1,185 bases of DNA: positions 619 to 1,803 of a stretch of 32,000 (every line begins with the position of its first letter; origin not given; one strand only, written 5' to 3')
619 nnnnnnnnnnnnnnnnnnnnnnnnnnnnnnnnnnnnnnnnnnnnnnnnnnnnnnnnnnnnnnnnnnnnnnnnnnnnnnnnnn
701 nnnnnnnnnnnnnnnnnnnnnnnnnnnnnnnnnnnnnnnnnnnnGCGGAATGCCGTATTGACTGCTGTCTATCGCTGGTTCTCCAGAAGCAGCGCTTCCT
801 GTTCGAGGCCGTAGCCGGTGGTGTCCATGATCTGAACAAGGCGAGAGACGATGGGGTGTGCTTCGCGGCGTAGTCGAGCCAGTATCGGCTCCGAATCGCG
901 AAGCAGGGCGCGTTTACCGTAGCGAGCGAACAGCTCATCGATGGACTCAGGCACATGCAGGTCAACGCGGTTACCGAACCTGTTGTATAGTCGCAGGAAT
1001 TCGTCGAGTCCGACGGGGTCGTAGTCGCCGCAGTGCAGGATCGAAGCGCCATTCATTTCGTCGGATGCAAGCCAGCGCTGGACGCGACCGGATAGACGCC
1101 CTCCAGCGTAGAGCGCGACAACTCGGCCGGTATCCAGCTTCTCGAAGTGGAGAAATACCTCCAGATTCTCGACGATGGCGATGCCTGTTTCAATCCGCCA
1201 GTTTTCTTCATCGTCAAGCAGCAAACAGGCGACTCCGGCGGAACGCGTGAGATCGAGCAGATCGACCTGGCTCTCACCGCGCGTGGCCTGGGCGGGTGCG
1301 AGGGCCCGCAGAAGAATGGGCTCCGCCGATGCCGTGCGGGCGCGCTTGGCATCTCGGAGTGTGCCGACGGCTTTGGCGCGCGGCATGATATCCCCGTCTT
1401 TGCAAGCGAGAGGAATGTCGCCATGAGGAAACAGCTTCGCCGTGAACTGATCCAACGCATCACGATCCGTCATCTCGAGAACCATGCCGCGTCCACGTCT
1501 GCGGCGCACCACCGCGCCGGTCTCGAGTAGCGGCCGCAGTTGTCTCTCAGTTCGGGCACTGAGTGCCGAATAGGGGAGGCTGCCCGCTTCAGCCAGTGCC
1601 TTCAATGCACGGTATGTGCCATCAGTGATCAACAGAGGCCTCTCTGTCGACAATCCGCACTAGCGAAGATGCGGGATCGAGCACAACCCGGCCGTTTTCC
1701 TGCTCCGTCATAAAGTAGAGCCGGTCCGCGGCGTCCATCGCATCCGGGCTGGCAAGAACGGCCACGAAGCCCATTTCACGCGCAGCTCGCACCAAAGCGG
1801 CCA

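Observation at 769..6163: Compact four-gene kleisin / KITE / SMC-ATPase / Toprim operon: a Wadjet (JetABCD, MksBEFG)-like system with unusually short subunits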

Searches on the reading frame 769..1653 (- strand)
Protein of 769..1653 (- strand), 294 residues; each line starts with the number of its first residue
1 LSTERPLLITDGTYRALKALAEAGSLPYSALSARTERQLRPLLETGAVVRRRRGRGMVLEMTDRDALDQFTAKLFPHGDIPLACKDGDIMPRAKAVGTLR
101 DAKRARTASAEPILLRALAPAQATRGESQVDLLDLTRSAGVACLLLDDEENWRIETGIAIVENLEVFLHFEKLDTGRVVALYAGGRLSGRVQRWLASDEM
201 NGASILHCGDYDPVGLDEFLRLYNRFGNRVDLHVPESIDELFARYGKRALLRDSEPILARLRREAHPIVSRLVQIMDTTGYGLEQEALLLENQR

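Call 3: search_protein_families(library=pfam, proteins=[window:769-1653:-], max_evalue=1)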
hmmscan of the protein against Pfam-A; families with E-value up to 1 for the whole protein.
window:769-1653:- (294 aa): 4 families
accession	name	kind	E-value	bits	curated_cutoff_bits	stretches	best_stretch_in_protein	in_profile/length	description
PF09983.15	JetD_C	-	1.3e-05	25.1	22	1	157-289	42-171/179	Wadjet protein JetD, C-terminal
PF23947.1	DUF7281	-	8.9e-05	22.6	27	1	153-291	39-177/183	Domain of unknown function (DUF7281)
PF09664.16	DUF2399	-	0.00099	19.3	23.4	1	154-289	16-145/152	Protein of unknown function C-terminus (DUF2399)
PF22539.1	DUF7004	-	0.3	11.5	27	1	217-250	55-88/155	Family of unknown function (DUF7004)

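Call 4: search_protein_families(library=padloc, proteins=[window:769-1653:-], max_evalue=1)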
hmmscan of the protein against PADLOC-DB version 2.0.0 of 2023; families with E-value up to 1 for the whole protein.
window:769-1653:- (294 aa): 3 families
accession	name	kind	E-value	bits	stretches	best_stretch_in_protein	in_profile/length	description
PDLC00533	JetD1|JetD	-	2.6e-07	28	1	125-290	236-407/409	DUF2220; DUF3322; DUF2399 domain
PDLC00556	JetD2|JetD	-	5.1e-05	20.5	1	158-289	290-417/430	DUF2220; DUF3322; DUF2399 domain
PDLC00521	JetD1|JetD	-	0.00071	16.8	1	159-288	255-383/395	DUF2220; DUF3322; DUF2399 domain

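Call 5: search_protein_families(library=ncbifam, proteins=[window:769-1653:-], max_evalue=1)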
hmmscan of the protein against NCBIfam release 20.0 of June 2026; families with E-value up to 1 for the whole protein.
window:769-1653:- (294 aa): 0 families

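Call 10: search_solved_structures(query=window:769-1653:-, max_evalue=10, show_alignments=2)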
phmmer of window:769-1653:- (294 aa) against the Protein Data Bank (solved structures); distinct sequences matched with E-value up to 10: 3.
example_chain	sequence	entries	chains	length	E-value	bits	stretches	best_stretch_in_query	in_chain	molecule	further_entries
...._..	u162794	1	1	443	0.69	12.5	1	36-108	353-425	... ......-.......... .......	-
9i05_Xi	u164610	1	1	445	0.69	12.5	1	36-108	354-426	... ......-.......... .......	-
4kpk_A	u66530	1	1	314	0.99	12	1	127-187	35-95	Enoyl-CoA hydratase/isomerase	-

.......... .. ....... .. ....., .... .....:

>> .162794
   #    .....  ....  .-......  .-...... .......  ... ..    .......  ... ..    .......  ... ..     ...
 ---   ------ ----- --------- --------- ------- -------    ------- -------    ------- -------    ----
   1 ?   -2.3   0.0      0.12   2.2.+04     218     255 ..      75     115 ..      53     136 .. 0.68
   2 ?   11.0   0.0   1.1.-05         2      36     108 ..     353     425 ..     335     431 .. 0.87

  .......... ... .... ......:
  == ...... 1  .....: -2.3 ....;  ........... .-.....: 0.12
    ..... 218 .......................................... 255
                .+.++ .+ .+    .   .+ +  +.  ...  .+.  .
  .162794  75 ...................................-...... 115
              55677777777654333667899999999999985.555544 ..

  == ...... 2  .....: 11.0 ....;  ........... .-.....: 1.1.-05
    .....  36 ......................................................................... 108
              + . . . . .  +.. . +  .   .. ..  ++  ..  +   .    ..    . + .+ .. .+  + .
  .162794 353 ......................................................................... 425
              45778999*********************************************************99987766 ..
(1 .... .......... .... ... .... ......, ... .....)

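Call 14: find_homologous_proteins(query=window:769-1653:-, max_evalue=0.001)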
Query window:769-1653:- (294 aa): 355 proteins with E <= 0.001 among 8000 candidates; the best 120 are listed.
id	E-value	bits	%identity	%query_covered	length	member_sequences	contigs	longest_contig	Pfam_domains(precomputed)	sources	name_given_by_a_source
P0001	5.4e-152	523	100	81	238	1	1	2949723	PF09983.16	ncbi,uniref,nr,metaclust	ncbi:Wadjet anti-phage system protein JetD domain-containing protein [Kiritimatiella glycovorans]|un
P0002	8.2e-129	447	73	96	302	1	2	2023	PF09983.16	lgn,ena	-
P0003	3.1e-127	442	74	96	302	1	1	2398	PF09983.16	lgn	-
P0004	2.7e-109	383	64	97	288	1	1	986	-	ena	-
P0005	2.0e-106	374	63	97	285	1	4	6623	PF23947.2,PF09983.16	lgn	-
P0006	1.5e-92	328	56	96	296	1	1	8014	PF23947.2,PF09983.16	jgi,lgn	jgi:hypothetical protein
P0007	3.8e-90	320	55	96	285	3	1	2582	PF23947.2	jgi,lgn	jgi:hypothetical protein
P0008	4.2e-88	313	55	96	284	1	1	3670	PF09983.16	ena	-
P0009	2.0e-87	311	55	97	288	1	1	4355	PF09664.17,PF23947.2,PF09983.16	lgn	-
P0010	1.1e-86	309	55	96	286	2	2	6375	PF23947.2,PF09983.16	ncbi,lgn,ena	-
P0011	1.1e-82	296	51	96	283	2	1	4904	PF09983.16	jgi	jgi:hypothetical protein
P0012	5.3e-81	290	59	80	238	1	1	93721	PF23947.2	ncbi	ncbi:MAG: DUF2220 family protein [Polyangia bacterium]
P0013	3.0e-78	281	50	96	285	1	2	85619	PF09983.16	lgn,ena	-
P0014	1.6e-76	275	79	56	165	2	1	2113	-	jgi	-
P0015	5.2e-76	274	58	80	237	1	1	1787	PF23947.2,PF09983.16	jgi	-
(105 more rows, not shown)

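Call 22: find_related_loci(query=A1, collection=genome_contigs, flank=8000)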
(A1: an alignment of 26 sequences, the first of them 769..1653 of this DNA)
Query A1 (294 aa) in genome_contigs; peptide patterns used: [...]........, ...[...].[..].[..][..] (x = any residue, [..] = any of these).
70 stretches matched a pattern; 56 encode a relative of the query (tblastn E <= 1e-3); 56 distinct loci.
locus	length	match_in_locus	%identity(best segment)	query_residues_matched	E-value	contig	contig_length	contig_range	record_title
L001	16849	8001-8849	56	9-290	3e-98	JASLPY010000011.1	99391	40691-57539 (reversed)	MAG: Kiritimatiellia bacterium isolate Arabian11_MAG_70 NODE_11_length_99391_cov_9.469722, whole genome shotgun sequence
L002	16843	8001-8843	57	9-291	1e-97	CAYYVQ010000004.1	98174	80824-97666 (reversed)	MAG TPA_asm: uncultured Victivallales bacterium isolate SRP252850_co1_79 genome assembly, contig: NODE_166_length_98174_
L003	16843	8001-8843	46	9-294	1e-75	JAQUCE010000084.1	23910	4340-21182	MAG: Kiritimatiellae bacterium isolate STCSWMC_123 NODE_4994_length_23910_cov_5.094563_ST_CSWMC, whole genome shotgun se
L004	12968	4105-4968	46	3-292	5e-74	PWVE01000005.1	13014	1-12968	MAG: PVC group bacterium isolate CSSed11_284R1 CS-Sed11-C6996, whole genome shotgun sequence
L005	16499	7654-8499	45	5-291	2e-73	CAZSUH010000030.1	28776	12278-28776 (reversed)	MAG TPA_asm: uncultured Verrucomicrobiota bacterium isolate SRP192927_co6_704 genome assembly, contig: NODE_3092_length_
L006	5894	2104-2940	46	9-292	2e-73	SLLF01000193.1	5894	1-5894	MAG: Kiritimatiellae bacterium isolate CSSed165cm_30 CSSed16-5cm-66012, whole genome shotgun sequence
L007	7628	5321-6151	44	7-287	5e-70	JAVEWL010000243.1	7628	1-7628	MAG: FCB group bacterium isolate BF4_144 NODE_32642_length_7628_cov_2.566458_Biofilm4, whole genome shotgun sequence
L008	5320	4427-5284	46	2-290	2e-69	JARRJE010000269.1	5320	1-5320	MAG: Deltaproteobacteria bacterium isolate Spart_012_MAG scaffold_41886, whole genome shotgun sequence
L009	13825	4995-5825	44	11-292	2e-68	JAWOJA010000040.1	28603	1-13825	MAG: Kiritimatiellia bacterium isolate CWP6-1.bin.133 k191_2006699, whole genome shotgun sequence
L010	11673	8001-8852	44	5-293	5e-68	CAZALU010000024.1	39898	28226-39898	MAG TPA_asm: uncultured Verrucomicrobiota bacterium isolate SRP192927_co2_851 genome assembly, contig: NODE_1152_length_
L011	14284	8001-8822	46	15-291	5e-68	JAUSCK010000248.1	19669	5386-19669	MAG: Elusimicrobiota bacterium isolate E14_concoct.bin.112_sub E14_k141_171277, whole genome shotgun sequence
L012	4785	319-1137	46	15-290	2e-67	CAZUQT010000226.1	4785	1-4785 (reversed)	MAG TPA_asm: uncultured Elusimicrobiaceae bacterium isolate SRP302447_co3_112 genome assembly, contig: NODE_53988_length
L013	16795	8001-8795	45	24-291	2e-66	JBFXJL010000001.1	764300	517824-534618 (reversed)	MAG: Elusimicrobiales bacterium isolate CA_2019_TPIn_50 NODE_14_length_764300_cov_32.983840_TPIn, whole genome shotgun s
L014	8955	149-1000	44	5-293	2e-71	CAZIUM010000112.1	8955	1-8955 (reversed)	MAG TPA_asm: uncultured Lentisphaerales bacterium isolate binchicken_co139_152 genome assembly, contig: NODE_18147_lengt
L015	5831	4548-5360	45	17-290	2e-65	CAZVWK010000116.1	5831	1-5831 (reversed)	MAG TPA_asm: uncultured Elusimicrobiaceae bacterium isolate binchicken_co37_74 genome assembly, contig: NODE_5165_length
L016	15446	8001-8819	46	15-290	3e-65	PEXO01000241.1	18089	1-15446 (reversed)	MAG: Elusimicrobia bacterium CG08_land_8_20_14_0_20_59_10 CG08_land_8_20_14_0.20_scaffold_3557_c, whole genome shotgun s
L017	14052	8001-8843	44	6-290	3e-65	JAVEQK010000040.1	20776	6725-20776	MAG: Desulfobulbaceae bacterium isolate BF_dRep_26 NODE_7746_length_20776_cov_61.902707_Biofilm4, whole genome shotgun s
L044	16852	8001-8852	37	2-290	2e-49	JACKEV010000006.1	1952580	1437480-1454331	MAG: Alphaproteobacteria bacterium isolate HK-STAS-MYXO-43 HK-STAS-MYXO-43_6, whole genome shotgun sequence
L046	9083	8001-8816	35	17-290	2e-45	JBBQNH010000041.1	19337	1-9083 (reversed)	MAG: Burkholderiales bacterium isolate Co_metawrap_301 Cmw_301_k141_950724_length_19337_cov_9.0901, whole genome shotgun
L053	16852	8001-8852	31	17-294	1e-25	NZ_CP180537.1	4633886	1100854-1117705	Oleiharenicola sp. Vm1 chromosome, complete genome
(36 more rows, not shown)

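Call 35: predict_structure(alignment_id=A2)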
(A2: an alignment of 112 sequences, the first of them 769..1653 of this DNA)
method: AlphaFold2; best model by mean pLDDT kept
length: 294 residues; sequences in the alignment: 112
mean_pLDDT: 94.4   pTM: 0.82
mean pLDDT of the five models: 94.4, 93.0, 92.9, 92.8, 92.1
residues with pLDDT >= 90: 245; 70-90: 40; 50-70: 7; < 50: 2
segments of 3 or more residues with pLDDT < 50: none
pLDDT, mean of each block of 10 residues (from residue 1): 62 95 98 97 98 98 98 91 82 88 86 98 98 98 96 98 97 97 95 97 98 98 97 97 98 98 98 98 97 73
secondary structure, 60 per line:
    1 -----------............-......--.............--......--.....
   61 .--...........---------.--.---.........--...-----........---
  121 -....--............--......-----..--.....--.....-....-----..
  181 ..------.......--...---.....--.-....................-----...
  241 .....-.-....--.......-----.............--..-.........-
elements in order: H12-23 E25-27 H33-45 E48-53 E56-61 H64-74 H91-99 E110-117 E122-125 E128-131 H132-139 E142-147 E157-161 H164-168 H170-173 E179-182 H189-195 E204-208 H213-229 E230-232 H238-245 H249-252 H255-261 H267-279 H285-293

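Call 37: search_protein_representatives(alignment_id=A2)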
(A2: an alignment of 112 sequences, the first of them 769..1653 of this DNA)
Query: 112 sequences, 281 profile positions. Proteins with E-value up to 0.001 (for the whole library): 774; up to 1e-10: 519; up to 1e-30: 244. The best 150 are listed.
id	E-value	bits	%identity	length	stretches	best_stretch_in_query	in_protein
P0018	2.3e-114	397.8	-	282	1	1-278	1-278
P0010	2.5e-110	384.6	-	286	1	1-278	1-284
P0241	5.0e-107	373.7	-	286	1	1-278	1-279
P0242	4.3e-106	370.7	-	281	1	3-278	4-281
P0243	1.7e-105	368.7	-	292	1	2-278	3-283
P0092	1.5e-101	355.7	-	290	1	2-278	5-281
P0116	4.0e-99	347.8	-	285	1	4-278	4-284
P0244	9.5e-99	346.6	-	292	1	2-278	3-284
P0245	5.0e-98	344.2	-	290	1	3-278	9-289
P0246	3.7e-97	341.3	-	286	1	1-278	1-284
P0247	5.0e-96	337.6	-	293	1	4-278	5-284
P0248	2.7e-94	331.9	-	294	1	2-278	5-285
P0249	6.6e-94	330.7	-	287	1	2-278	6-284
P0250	2.6e-91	322.2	-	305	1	2-277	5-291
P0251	5.0e-91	321.2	-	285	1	2-277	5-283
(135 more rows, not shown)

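Call 38: fold_search(model_id=the predicted structure, library=pdb)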
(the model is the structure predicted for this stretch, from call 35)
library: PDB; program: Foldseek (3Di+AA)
matches with E <= 10: 576; with E <= 0.001: 2
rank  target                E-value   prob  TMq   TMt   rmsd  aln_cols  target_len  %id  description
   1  9o8p_A                5.3e-05  1.00  0.44  0.37   9.8       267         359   11  CryoEM structure of M. mazei topoisomerase VI-minicircle DNA complex (released 2026-02-25)
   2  8b7f_A                2.2e-04  0.99  0.33  0.27  16.4       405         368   13  Nuclease from C. glutamicum (released 2023-03-29)
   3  7til_A                1.3e-03  1.00  0.29  0.23  11.4       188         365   16  CryoEM structure of JetD from Pseudomonas aeruginosa (released 2022-10-05)
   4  7til_B                1.4e-03  0.99  0.30  0.24  13.3       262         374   15  CryoEM structure of JetD from Pseudomonas aeruginosa (released 2022-10-05)
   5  5k5q_C                2.5e-02  1.00  0.17  0.46   7.4        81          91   26  Structure of AspA-DNA complex: novel centromere bindng protein-centromere complex (released 2016-06-01)
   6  2lkp_MODEL_1_A        6.2e-02  0.93  0.17  0.35   5.7        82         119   24  solution structure of apo-NmtR (released 2012-04-18)
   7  4jba_B                7.8e-02  0.99  0.18  0.34   6.3        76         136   21  Crystal Structure of the Oxidized Form of MarR from E.coli (released 2013-10-16)
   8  6o8n_A                7.8e-02  0.99  0.17  0.44   5.9        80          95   25  Crystal Structure of C9S tetrasulfide state of Sulfide-responsive transcriptional repressor (SqrR) from Rhodobacter ca (released 2020-04-01)
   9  6o8o_D                9.8e-02  0.99  0.18  0.44   4.7        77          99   21  Crystal Structure of C9S disulfide state of Sulfide-responsive transcriptional repressor (SqrR) from Rhodobacter capsu (released 2020-04-01)
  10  6o8k                  1.0e-01  0.99  0.17  0.47   5.0        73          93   23  Crystal Structure of apo and reduced Sulfide-responsive transcriptional repressor (SqrR) from Rhodobacter capsulatus. (released 2020-04-01)
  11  3l09_C                1.1e-01  0.14  0.16  0.18  20.0       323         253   13  Crystal structure of Putative transcriptional regulator (JANN_22DEC04_CONTIG27_REVISED_GENE3569) from Jannaschia sp. C (released 2010-01-12)
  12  5ikn_G                1.2e-01  0.82  0.24  0.15  10.2       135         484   12  Crystal Structure of the T7 Replisome in the Absence of DNA (released 2016-12-07)
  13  6uvu_A                1.3e-01  0.99  0.17  0.40   3.8        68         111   25  Crystal structure of the AntR antimony-specific transcriptional repressor (released 2020-11-04)
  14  3l09_B                1.3e-01  0.13  0.15  0.18  20.1       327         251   13  Crystal structure of Putative transcriptional regulator (JANN_22DEC04_CONTIG27_REVISED_GENE3569) from Jannaschia sp. C (released 2010-01-12)
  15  6o8o_B                1.5e-01  0.99  0.17  0.41   3.9        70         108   23  Crystal Structure of C9S disulfide state of Sulfide-responsive transcriptional repressor (SqrR) from Rhodobacter capsu (released 2020-04-01)
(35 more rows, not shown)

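Call 39: search_solved_structures(query=A2, max_evalue=10, show_alignments=4)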
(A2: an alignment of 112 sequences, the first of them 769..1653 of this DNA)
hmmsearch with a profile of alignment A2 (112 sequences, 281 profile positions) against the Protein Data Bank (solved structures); distinct sequences matched with E-value up to 10: 1.
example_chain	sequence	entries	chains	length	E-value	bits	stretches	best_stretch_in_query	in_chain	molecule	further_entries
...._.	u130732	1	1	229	0.52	12.7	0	220-261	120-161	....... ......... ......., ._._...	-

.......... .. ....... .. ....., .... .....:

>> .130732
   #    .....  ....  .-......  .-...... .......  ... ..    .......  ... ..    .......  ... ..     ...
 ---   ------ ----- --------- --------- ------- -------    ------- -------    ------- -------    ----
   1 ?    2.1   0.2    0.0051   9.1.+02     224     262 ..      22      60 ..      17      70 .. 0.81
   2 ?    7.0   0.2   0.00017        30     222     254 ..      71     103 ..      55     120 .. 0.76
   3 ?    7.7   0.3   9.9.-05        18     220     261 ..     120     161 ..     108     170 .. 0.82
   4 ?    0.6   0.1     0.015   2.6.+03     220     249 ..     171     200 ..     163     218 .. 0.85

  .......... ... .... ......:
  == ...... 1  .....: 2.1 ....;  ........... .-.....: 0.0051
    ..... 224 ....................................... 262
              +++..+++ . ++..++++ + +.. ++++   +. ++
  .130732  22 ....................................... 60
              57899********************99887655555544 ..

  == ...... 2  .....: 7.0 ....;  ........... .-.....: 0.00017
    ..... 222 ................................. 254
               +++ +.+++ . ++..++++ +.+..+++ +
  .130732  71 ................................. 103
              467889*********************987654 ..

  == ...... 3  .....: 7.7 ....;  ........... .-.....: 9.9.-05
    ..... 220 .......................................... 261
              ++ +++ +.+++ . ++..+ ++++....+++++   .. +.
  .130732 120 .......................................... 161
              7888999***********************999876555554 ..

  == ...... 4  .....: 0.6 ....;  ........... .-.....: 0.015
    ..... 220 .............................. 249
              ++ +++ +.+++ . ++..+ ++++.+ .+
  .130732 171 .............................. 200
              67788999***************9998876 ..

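Call 43: search_protein_families(library=ncbifam, proteins=[L053:3274-4617:+, L053:5114-7987:+, L053:7968-8855:+, L046:3570-4748:+, L046:5222-7984:+, L046:7926-8825:+, L044:3520-4761:+, L044:5312-8029:+, L044:7917-8885:+], max_evalue=0.001)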
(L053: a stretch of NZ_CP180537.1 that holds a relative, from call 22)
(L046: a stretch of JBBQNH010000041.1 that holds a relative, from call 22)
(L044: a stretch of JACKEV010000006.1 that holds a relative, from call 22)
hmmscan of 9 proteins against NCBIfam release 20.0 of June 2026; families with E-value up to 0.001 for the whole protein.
L053:3274-4617:+ (447 aa): 1 family
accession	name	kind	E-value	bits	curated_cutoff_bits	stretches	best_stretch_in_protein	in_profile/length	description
NF040857.1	condensinMksB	equivalog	6.1e-12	45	750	1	144-427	111-394/412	Mks condensin complex protein MksB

L053:5114-7987:+ (957 aa): 1 family
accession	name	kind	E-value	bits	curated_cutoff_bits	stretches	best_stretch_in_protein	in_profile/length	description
NF040859.1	condensinMksF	equivalog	3.2e-42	144.4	1900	1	39-910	5-892/926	Mks condensin complex protein MksF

L053:7968-8855:+ (295 aa): 0 families

L046:3570-4748:+ (392 aa): 1 family
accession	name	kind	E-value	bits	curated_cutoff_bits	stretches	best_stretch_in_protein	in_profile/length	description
NF040857.1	condensinMksB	equivalog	2.6e-09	36.3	750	1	9-363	26-384/412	Mks condensin complex protein MksB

L046:5222-7984:+ (920 aa): 2 families
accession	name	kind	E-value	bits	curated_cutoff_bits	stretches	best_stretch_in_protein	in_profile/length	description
NF040859.1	condensinMksF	equivalog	1.1e-59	202.3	1900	1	18-889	4-901/926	Mks condensin complex protein MksF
NF045487.1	ASRP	equivalog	3e-05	22.8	300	0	490-611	116-234/593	archaea-specific SMC-related protein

L046:7926-8825:+ (299 aa): 0 families

L044:3520-4761:+ (413 aa): 1 family
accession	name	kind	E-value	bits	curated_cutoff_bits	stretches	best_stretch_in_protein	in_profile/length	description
NF040857.1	condensinMksB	equivalog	1.6e-15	56.7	750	1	5-356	4-365/412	Mks condensin complex protein MksB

L044:5312-8029:+ (905 aa): 4 families
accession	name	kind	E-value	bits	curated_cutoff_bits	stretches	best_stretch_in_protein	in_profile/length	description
NF040859.1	condensinMksF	equivalog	3.3e-62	210.6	1900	1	6-870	7-895/926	Mks condensin complex protein MksF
TIGR02168.1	SMC_prok_B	equivalog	3e-09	35.2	567.35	1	463-729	664-934/1181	chromosome segregation protein SMC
NF045487.1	ASRP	equivalog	7.6e-08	31.4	300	0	272-389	157-267/593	archaea-specific SMC-related protein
TIGR02169.1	SMC_prok_A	equivalog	0.00021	19.1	729.4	0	476-598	799-916/1165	chromosome segregation protein SMC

L044:7917-8885:+ (322 aa): 0 families
